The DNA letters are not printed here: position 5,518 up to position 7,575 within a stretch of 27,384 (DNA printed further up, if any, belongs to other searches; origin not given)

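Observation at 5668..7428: NirD-type Rieske domain fused to a large uncharacterised all-alpha domain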

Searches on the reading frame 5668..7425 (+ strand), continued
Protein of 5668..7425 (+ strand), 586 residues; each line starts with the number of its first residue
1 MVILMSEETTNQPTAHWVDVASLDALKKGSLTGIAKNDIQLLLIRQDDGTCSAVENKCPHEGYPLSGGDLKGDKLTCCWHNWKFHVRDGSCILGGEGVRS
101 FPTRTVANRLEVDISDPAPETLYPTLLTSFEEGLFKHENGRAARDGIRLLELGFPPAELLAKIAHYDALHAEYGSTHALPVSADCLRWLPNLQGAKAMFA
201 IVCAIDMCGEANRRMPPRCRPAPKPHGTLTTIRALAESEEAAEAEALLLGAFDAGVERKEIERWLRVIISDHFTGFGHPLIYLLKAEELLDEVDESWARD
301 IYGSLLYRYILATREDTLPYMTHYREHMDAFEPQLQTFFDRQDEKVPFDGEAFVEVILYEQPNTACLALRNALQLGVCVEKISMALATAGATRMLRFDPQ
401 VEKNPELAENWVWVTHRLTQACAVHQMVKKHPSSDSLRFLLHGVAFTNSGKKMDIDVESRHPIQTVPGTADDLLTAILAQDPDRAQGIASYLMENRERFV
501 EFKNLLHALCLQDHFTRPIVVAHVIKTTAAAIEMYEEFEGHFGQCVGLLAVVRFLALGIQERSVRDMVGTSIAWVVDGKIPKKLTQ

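Call 12: find_encoding_contigs(protein=P0060, flank=6000, max_places=1)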
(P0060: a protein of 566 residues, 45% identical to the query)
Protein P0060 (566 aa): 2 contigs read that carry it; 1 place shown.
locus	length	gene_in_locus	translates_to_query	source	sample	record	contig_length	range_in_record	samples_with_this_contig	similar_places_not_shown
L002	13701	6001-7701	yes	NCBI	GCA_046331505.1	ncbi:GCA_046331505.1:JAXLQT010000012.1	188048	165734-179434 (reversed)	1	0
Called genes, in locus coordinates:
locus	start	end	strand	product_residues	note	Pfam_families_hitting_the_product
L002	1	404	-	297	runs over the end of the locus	PF00950:ABC-3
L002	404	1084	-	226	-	PF02463:SMC_N (faint), PF00005:ABC_tran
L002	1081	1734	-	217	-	PF19659:DUF6162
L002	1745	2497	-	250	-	PF13279:4HBT_2, PF03061:4HBT (weak)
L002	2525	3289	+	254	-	-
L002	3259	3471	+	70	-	-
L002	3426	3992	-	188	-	-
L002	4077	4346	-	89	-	-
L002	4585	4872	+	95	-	-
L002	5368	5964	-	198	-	PF08495:FIST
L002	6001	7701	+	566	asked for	PF00355:Rieske, PF13806:Rieske_2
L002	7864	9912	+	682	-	PF24681:Kelch_KLHDC2_KLHL20_DRC7, PF13415:Beta-prop_FBX42 (weak), PF05345:He_PIG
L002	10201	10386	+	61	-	-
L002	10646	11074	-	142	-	-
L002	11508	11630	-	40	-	-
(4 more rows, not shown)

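Call 13: find_encoding_contigs(protein=P0117, flank=6000, max_places=1)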
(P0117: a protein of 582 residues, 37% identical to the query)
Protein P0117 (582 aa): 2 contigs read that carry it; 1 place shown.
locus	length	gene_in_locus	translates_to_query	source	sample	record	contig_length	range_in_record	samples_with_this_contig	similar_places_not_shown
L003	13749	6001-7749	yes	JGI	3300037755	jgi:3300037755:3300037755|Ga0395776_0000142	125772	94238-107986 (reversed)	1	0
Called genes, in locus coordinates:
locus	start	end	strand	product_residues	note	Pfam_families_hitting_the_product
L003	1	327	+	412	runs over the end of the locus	PF05977:MFS_3, PF13347:MFS_2 (faint), PF07690:MFS_1, PF12832:MFS_1_like (weak)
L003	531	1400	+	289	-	PF11306:DUF3108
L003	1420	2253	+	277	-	PF03692:CxxCxxCC (weak)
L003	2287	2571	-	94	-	-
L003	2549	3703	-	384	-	PF13173:AAA_14, PF13635:DUF4143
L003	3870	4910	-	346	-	-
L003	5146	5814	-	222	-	PF01022:HTH_5 (faint), PF08279:HTH_11, PF12802:MarR_2 (weak), PF12840:HTH_20 (weak), PF13412:HTH_24 (weak)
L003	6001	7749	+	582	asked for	PF00355:Rieske, PF13806:Rieske_2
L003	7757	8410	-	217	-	-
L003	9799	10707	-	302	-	PF03193:RsgA_GTPase, PF01926:MMR_HSR1 (weak)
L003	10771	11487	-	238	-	PF07722:Peptidase_C26, PF00117:GATase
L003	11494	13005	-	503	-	PF00120:Gln-synt_C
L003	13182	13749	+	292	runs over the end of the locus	PF12146:Hydrolase_4, PF00561:Abhydrolase_1, PF12697:Abhydrolase_6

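Call 14: find_encoding_contigs(protein=P0092, flank=6000, max_places=1)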
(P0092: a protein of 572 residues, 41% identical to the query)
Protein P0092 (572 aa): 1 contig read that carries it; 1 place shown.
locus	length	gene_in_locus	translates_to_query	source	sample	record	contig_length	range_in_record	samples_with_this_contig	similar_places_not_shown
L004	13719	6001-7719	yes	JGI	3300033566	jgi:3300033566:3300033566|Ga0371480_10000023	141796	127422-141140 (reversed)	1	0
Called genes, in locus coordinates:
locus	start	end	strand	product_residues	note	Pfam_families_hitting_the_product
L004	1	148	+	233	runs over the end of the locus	-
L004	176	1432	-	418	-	PF07690:MFS_1, PF12832:MFS_1_like (weak), PF03092:BT1 (faint), PF00083:Sugar_tr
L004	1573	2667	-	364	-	PF01180:DHO_dh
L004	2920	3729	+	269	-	PF01553:Acyltransferase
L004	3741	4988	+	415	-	PF01979:Amidohydro_1, PF07969:Amidohydro_3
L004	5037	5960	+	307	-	PF00685:Sulfotransfer_1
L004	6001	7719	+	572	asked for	PF00355:Rieske, PF13806:Rieske_2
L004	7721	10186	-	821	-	PF00069:Pkinase, PF07714:PK_Tyr_Ser-Thr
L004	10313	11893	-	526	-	PF00732:GMC_oxred_N, PF01266:DAO (faint), PF05199:GMC_oxred_C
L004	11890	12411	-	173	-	-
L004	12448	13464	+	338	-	PF00248:Aldo_ket_red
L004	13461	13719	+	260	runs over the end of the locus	PF05721:PhyH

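Call 18: predict_structure(alignment_id=A1)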
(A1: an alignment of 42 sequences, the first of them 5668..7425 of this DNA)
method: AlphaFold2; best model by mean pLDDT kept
length: 586 residues; sequences in the alignment: 42
mean_pLDDT: 94.1   pTM: 0.91
mean pLDDT of the five models: 94.1, 93.9, 93.7, 92.6, 92.2
residues with pLDDT >= 90: 527; 70-90: 45; 50-70: 5; < 50: 9
segments of 3 or more residues with pLDDT < 50: 1-3, 8-11
pLDDT, mean of each block of 10 residues (from residue 1): 46 79 92 91 93 95 93 93 94 91 95 91 93 96 97 97 98 95 97 96 98 95 98 98 98 98 98 96 98 97 98 94 92 96 97 98 97 98 99 97 90 96 98 96 96 94 96 97 98 95 95 91 98 96 97 92 85 94 85
secondary structure, 60 per line:
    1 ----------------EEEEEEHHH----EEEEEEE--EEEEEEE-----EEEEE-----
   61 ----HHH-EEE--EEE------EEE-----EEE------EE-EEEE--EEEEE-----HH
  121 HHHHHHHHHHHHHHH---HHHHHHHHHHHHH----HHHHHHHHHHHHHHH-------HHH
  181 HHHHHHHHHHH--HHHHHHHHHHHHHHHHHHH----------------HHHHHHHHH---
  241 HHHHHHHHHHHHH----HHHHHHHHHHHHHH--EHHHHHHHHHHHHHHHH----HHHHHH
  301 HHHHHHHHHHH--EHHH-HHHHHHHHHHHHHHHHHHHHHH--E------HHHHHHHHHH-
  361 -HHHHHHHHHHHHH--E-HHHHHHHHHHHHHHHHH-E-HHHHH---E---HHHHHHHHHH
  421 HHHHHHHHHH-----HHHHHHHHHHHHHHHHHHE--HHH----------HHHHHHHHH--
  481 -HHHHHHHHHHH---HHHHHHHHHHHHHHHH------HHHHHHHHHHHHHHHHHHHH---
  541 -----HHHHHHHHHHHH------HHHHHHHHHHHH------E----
elements in order: E17-22 E30-36 E39-45 E51-55 E69-71 E74-76 E83-85 E91-93 E103-106 E109-113 H119-135 H139-151 H156-170 H178-191 H194-212 H229-237 H241-253 H258-271 H275-290 H295-311 H319-340 H350-359 H362-374 H379-395 H399-403 H411-430 H436-453 H470-478 H482-492 H496-511 H518-537 H546-557 H564-575

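Call 24: search_solved_structures(query=A1, max_evalue=10)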
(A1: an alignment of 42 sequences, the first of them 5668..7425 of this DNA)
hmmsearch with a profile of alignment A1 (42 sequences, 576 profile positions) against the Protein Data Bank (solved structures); distinct sequences matched with E-value up to 10: 68 (the best 60 are shown).
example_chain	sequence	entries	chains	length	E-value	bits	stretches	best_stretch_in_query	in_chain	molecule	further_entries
4emj_B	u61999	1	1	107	5.1e-13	51.7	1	6-106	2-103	Toluene 1,2-dioxygenase system ferredoxin subunit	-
3dqy_A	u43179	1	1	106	7.5e-13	51.2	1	7-106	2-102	Toluene 1,2-dioxygenase system ferredoxin subunit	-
2e4p_A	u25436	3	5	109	1.2e-12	50.5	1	6-107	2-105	Biphenyl dioxygenase ferredoxin subunit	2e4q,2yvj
2qpz_A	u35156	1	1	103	1.9e-12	49.8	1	6-105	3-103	Naphthalene 1,2-dioxygenase system ferredoxin subunit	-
1fqt_A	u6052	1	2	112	7.7e-12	47.8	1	5-105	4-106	RIESKE-TYPE FERREDOXIN OF BIPHENYL DIOXYGENASE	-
8jng_A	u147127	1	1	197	2.1e-11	46.4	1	3-80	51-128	Methanesulfonate monooxygenase ferredoxin subunit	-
5bok_A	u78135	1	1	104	2.3e-11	46.3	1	4-103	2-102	Ferredoxin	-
6wn3_A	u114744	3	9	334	5.5e-11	45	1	5-82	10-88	SxtT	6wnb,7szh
1vm9_A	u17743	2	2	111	1.9e-10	43.2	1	7-104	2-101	Toluene-4-monooxygenase system protein C | Toluene-4-monooxygenase system ferredoxin subunit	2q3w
7fhr_A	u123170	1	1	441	2.6e-10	42.8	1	6-81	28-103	Putative Phthalate 4,5-dioxygenase, subunit alpha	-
6wnc_A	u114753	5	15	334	3.2e-10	42.5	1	5-82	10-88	SxtDIOX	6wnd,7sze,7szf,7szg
4p1c_H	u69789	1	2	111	3.8e-10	42.2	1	7-104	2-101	Toluene-4-monooxygenase system ferredoxin subunit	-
1sjg_A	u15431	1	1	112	4.3e-10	42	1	6-104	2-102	Toluene-4-monooxygenase system protein C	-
4qdc_A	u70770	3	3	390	5.4e-10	41.7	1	6-81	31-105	3-ketosteroid 9alpha-hydroxylase oxygenase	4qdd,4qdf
4p1b_H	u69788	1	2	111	1.3e-09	40.4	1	7-104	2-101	Toluene-4-monooxygenase system ferredoxin subunit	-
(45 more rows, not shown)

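Call 41: fold_search(model_id=the predicted structure, library=pdb)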
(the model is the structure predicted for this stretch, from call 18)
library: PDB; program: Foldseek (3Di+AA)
matches with E <= 10: 482; with E <= 0.001: 157
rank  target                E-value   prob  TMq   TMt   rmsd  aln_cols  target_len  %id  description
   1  2qpz                  1.6e-06  1.00  0.17  0.91   1.5       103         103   23  Naphthalene 1,2-dioxygenase Rieske ferredoxin (released 2008-09-02)
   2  5bok                  1.8e-06  1.00  0.16  0.89   1.5       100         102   24  Ferredoxin component of 3-nitrotoluene dioxygenase from Diaphorobacter sp. strain DS2 (released 2016-07-27)
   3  2e4q_C                5.4e-06  1.00  0.16  0.86   1.3       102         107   26  Crystal structure of BphA3 (reduced form) (released 2007-10-16)
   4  4nb8_E                9.4e-06  1.00  0.17  0.83   3.0       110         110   23  Oxygenase with Ile262 replaced by Leu and ferredoxin complex of carbazole 1,9a-dioxygenase (released 2014-03-26)
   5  7buh                  1.0e-05  1.00  0.16  0.76   2.1       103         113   21  Reduced ferredoxin of carbazole 1,9a-dioxygenase (released 2021-04-07)
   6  2e4p_A                1.1e-05  1.00  0.16  0.85   1.4       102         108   26  Crystal structure of BphA3 (oxidized form) (released 2007-10-16)
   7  4aiv                  1.1e-05  1.00  0.17  0.81   2.0       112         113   27  Crystal Structure of putative NADH-dependent nitrite reductase small subunit from Mycobacterium tuberculosis (released 2012-09-12)
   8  6wnd_A                1.2e-05  1.00  0.17  0.31   2.1       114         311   22  Structure of the Rieske non-heme iron oxygenase GxtA with dideoxysaxitoxin bound (released 2020-06-17)
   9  7szg_B                1.2e-05  1.00  0.17  0.30   2.2       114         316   22  Structure of the Rieske Non-heme Iron Oxygenase GxtA Pressurized with Xenon (released 2022-01-19)
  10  2de7_E                1.4e-05  1.00  0.16  0.84   2.0       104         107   20  The substrate-bound complex between oxygenase and ferredoxin in carbazole 1,9a-dioxygenase (released 2006-12-05)
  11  4nb9_E                1.5e-05  1.00  0.16  0.79   1.8       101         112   23  Oxygenase with Ile262 replaced by Val and ferredoxin complex of carbazole 1,9a-dioxygenase (released 2014-03-26)
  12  7szg_A                1.6e-05  1.00  0.17  0.30   3.0       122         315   22  Structure of the Rieske Non-heme Iron Oxygenase GxtA Pressurized with Xenon (released 2022-01-19)
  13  2yvj_B                1.7e-05  1.00  0.16  0.86   1.3       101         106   27  Crystal structure of the ferredoxin-ferredoxin reductase (BPHA3-BPHA4)complex (released 2007-10-23)
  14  6wnc_A                1.7e-05  1.00  0.17  0.31   2.1       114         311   22  Structure of the Rieske non-heme iron oxygenase GxtA (released 2020-06-17)
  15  4nbb_E                1.7e-05  1.00  0.17  0.80   3.0       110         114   23  Carbazole- and oxygen-bound oxygenase with Ile262 replaced by Val and ferredoxin complex of carbazole 1,9a-dioxygenase (released 2014-03-26)
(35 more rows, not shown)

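Call 48: search_protein_families(library=pfam, proteins=[P0105], max_evalue=1)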
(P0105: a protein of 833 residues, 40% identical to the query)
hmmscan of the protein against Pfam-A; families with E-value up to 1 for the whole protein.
P0105 (833 aa): 3 families
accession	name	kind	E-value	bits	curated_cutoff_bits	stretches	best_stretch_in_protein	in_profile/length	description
PF00355.32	Rieske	-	6.6e-17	61.6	20.3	1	263-338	2-76/88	Rieske [2Fe-2S] domain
PF13806.12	Rieske_2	-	5.3e-06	26.7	27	1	263-358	2-103/104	Rieske-like [2Fe-2S] domain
PF22543.2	Rieske_4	-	0.17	12.6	28.4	1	294-335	30-75/119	Soluble Rieske-type ferredoxin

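Call 50: find_related_loci(query=A1, collection=genome_contigs, flank=8000)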
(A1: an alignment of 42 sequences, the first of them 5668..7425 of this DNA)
Query A1 (586 aa) in genome_contigs; peptide patterns used: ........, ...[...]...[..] (x = any residue, [..] = any of these).
599 stretches matched a pattern (row limit reached: there are more); 582 encode a relative of the query (tblastn E <= 1e-3); the best 80 are kept; 80 distinct loci.
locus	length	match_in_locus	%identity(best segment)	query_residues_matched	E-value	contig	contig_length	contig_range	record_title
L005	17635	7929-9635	48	17-586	6e-163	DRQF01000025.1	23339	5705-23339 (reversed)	MAG TPA_asm: Planctomycetota bacterium isolate HyVt-576 HyVt-576_k145_1112186, whole genome shotgun sequence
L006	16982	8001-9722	44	16-586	1e-157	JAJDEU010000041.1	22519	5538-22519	MAG: Planctomycetota bacterium isolate OFTM34 OFTM34_40, whole genome shotgun sequence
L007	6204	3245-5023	44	5-586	3e-155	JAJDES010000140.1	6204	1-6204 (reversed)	MAG: Planctomycetota bacterium isolate OFTM165 OFTM165_139, whole genome shotgun sequence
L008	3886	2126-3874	44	8-586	2e-158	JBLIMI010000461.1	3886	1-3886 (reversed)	MAG: Candidatus Paceibacteria bacterium isolate 3300053785_95 Ga0535658_0080474, whole genome shotgun sequence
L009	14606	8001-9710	44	17-586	3e-151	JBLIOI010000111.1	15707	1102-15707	MAG: Planctomycetota bacterium isolate 3300053785_163 Ga0535658_0009452, whole genome shotgun sequence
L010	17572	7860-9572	49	15-586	1e-164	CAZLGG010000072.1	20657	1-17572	MAG TPA_asm: uncultured Planctomycetia bacterium isolate SRP163575_co2_316 genome assembly, contig: NODE_3049_length_206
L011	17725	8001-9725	45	3-586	4e-151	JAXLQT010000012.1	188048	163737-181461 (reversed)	MAG: Acidobacteriota bacterium isolate STL-ACI10 C4.156.fa-12, whole genome shotgun sequence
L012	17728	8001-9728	45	10-586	3e-150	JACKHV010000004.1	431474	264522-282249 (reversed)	MAG: Planctomycetota bacterium isolate HK-STAS-PLAN-27 HK-STAS-PLAN-27_4, whole genome shotgun sequence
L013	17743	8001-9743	45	4-586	7e-148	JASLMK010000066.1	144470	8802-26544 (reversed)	MAG: Planctomycetota bacterium isolate Arabian10_MAG_46 c_000000677780, whole genome shotgun sequence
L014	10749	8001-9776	44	2-586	7e-147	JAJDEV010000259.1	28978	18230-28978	MAG: Planctomycetota bacterium isolate OFTM281 OFTM281_258, whole genome shotgun sequence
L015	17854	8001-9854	43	4-586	7e-145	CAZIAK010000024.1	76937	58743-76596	MAG TPA_asm: uncultured Phycisphaerales bacterium isolate binchicken_co46_894 genome assembly, contig: NODE_506_length_7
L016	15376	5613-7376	42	11-586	4e-140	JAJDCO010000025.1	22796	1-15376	MAG: Planctomycetota bacterium isolate OFTM77 OFTM77_24, whole genome shotgun sequence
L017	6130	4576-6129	44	15-530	2e-137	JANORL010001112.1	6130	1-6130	MAG: Polyangiaceae bacterium isolate VAR_4_metabat_184 VAR_4_k141_249975, whole genome shotgun sequence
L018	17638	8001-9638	43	40-586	2e-134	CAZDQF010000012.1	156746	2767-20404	MAG TPA_asm: uncultured Isosphaeraceae bacterium isolate SRP077602_co7_603 genome assembly, contig: NODE_177_length_1567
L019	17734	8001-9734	41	11-586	2e-131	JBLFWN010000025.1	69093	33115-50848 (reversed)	MAG: Planctomycetota bacterium isolate 3300053785_139 Ga0535658_0000419, whole genome shotgun sequence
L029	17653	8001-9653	36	40-586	3e-95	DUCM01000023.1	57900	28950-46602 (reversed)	MAG TPA_asm: Planctomycetota bacterium isolate UWMA-0329 NODE_812_length_57900_cov_0.315929, whole genome shotgun sequen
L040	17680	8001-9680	36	17-585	7e-90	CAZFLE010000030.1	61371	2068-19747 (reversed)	MAG TPA_asm: uncultured Enterobacterales bacterium isolate binchicken_co46_73 genome assembly, contig: NODE_779_length_6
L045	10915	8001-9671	35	2-564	3e-87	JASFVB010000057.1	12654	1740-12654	MAG: Acidimicrobiia bacterium isolate D1105M12metaG_Bin_69 D1105M12metaG_FD_scaffold_393_c1, whole genome shotgun sequen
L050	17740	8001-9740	34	17-585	1e-85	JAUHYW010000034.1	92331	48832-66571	MAG: bacterium isolate 3_bin.88 NODE_422_length_92331_cov_2.851037, whole genome shotgun sequence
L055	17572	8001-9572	33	12-532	5e-85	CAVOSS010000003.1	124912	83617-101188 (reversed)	MAG: uncultured Actinomycetota bacterium isolate MFD00392.bin.2.136 genome assembly, contig: contig_16677, whole genome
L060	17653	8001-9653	34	14-564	3e-81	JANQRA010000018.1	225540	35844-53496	MAG: Acidimicrobiia bacterium isolate IP29b_bin.45 k99_3394947, whole genome shotgun sequence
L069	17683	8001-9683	32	2-564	5e-79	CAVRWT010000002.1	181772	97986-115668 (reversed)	MAG: uncultured Acidobacteriota bacterium isolate MFD02242.bin.2.214 genome assembly, contig: contig_13721, whole genome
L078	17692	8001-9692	33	14-586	4e-76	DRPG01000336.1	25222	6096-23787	MAG TPA_asm: Deltaproteobacteria bacterium isolate HyVt-553 HyVt-553_k145_254733, whole genome shotgun sequence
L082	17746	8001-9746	34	7-585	1e-74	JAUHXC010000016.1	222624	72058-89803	MAG: bacterium isolate 2_bin.46 NODE_102_length_222624_cov_7.587289, whole genome shotgun sequence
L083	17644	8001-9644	33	17-564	1e-73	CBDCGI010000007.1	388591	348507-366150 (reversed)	MAG: Acidimicrobiia bacterium isolate f1d8734b-3c74-4def-a799-73aa9cfb23d1 genome assembly, contig: contig_7, whole geno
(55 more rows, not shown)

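Call 53: search_protein_families(library=pfam, proteins=[L082:3739-8223:-, L050:10141-12255:-, L055:7257-7934:+, L078:3297-4349:-, L083:6380-7372:+, L069:5454-6614:+, L045:5514-6806:-, L060:11101-12240:+, L029:11300-13582:-, L040:7066-7647:+], max_evalue=0.0001)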
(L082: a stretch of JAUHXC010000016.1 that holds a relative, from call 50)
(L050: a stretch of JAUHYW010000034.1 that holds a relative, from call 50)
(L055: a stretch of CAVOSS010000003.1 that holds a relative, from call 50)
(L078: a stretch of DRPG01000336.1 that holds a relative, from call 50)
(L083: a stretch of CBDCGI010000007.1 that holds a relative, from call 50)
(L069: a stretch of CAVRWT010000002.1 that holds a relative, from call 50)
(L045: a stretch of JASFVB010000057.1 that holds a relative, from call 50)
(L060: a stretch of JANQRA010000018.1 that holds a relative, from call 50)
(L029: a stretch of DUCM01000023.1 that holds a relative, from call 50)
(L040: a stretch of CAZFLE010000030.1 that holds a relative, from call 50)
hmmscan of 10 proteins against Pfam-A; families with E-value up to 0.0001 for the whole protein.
L082:3739-8223:- (1495 aa): 4 families
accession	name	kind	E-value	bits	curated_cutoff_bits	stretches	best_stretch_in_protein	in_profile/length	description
PF00069.31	Pkinase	-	1.8e-34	119.8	31.7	1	143-352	5-201/263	Protein kinase domain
PF07714.23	PK_Tyr_Ser-Thr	-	1.3e-18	67.7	23.1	1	141-358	3-215/258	Protein tyrosine and serine/threonine kinase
PF13191.12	AAA_16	-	2.3e-14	54.7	32.6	1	720-894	2-165/167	AAA ATPase domain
PF01636.29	APH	-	7.8e-05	23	23.2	1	248-293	150-198/239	Phosphotransferase enzyme family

L050:10141-12255:- (705 aa): 3 families
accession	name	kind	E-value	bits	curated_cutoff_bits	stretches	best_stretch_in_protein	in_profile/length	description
PF00664.28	ABC_membrane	-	6.2e-37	128.2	28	1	129-408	2-272/274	ABC transporter transmembrane region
PF00005.33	ABC_tran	-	1.9e-33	116.4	25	1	472-621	1-137/137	ABC transporter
PF02463.25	SMC_N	-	6.7e-05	22.9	40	0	592-662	136-210/220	RecF/RecN/SMC N terminal domain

L055:7257-7934:+ (226 aa): 0 families

L078:3297-4349:- (351 aa): 4 families
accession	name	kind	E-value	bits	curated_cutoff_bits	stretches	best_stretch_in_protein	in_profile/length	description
PF00106.31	adh_short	-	1.5e-40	139.3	26.6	1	19-198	2-189/195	short chain dehydrogenase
PF13561.12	adh_short_C2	-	4.6e-28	98.8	27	1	24-198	1-183/236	Enoyl-(Acyl carrier protein) reductase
PF01370.27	Epimerase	-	3.5e-09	36.9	20.9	1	21-185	2-169/240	NAD dependent epimerase/dehydratase family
PF08659.16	KR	-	4.7e-07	30.3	22.6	1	19-172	2-163/180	KR domain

L083:6380-7372:+ (331 aa): 1 family
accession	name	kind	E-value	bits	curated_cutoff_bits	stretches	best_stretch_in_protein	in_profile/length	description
PF02628.20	COX15-CtaA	-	4.1e-29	102.1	29.9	2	89-312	75-321/322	Cytochrome oxidase assembly protein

L069:5454-6614:+ (387 aa): 0 families

L045:5514-6806:- (431 aa): 1 family
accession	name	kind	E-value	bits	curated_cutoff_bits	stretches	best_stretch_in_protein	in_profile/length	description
PF00291.31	PALP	-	6e-72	242.9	35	1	122-409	2-295/295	Pyridoxal-phosphate dependent enzyme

L060:11101-12240:+ (380 aa): 0 families

L029:11300-13582:- (761 aa): 2 families
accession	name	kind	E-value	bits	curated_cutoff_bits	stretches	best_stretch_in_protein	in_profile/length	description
PF03190.21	Thioredox_DsbH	-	1.4e-76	256.4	27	1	81-242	1-162/163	Protein of unknown function, DUF255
PF13899.12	Thioredoxin_7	-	1.6e-09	38.2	27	1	101-191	1-83/83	Thioredoxin-like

L040:7066-7647:+ (194 aa): 0 families
